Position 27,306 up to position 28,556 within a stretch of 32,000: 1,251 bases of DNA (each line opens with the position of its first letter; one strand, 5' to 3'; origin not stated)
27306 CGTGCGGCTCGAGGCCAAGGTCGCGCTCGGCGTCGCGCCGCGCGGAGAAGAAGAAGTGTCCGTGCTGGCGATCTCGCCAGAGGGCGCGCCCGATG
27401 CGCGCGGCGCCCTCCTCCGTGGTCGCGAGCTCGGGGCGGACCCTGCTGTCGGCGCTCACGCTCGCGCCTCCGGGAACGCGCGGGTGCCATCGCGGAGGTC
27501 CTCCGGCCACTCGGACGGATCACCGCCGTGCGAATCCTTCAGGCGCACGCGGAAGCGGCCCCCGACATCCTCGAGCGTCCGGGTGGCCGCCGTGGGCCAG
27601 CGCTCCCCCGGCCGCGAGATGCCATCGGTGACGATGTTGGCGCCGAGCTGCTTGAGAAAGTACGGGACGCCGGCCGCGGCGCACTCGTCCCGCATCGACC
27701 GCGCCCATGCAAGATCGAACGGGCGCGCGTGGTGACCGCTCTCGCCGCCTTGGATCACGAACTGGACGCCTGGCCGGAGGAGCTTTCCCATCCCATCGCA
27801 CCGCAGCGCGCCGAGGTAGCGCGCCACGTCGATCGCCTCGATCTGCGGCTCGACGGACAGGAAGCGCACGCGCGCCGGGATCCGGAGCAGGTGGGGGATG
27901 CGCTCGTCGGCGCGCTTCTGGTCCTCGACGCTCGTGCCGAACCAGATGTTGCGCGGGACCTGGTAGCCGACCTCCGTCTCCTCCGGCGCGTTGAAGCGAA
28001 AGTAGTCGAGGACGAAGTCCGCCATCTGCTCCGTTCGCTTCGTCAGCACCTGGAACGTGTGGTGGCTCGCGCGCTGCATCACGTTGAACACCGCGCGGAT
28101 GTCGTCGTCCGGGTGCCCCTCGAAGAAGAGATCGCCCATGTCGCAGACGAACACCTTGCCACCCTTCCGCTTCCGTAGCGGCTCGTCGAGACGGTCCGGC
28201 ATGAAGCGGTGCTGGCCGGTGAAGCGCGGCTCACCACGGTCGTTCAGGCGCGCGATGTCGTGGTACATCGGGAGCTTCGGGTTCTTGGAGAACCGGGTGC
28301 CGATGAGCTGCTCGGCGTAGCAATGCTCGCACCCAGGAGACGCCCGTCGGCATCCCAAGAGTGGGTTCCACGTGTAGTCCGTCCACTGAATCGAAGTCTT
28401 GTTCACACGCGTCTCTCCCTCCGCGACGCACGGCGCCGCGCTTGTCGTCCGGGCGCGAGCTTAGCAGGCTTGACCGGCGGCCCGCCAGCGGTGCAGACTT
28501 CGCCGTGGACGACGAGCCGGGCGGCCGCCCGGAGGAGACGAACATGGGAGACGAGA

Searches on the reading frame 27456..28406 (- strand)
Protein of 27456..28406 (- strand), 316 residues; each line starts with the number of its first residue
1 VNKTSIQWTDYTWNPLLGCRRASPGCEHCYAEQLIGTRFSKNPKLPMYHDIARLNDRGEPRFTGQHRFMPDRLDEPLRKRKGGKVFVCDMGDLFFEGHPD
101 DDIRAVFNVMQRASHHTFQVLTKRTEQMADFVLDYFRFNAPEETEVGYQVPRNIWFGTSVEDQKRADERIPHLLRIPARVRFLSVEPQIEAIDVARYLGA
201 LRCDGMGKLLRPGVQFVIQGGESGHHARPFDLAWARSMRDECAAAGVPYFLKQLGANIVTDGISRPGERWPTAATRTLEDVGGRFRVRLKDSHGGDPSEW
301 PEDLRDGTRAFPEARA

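Call 51: search_protein_families(library=pfam, proteins=[window:27456-28406:-], max_evalue=0.01)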
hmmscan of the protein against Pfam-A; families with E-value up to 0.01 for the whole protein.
window:27456-28406:- (316 aa): 1 family
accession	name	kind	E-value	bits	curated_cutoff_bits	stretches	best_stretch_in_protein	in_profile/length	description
PF07505.17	DUF5131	-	1.7e-72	244.3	28.9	1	3-259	1-220/243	Protein of unknown function (DUF5131)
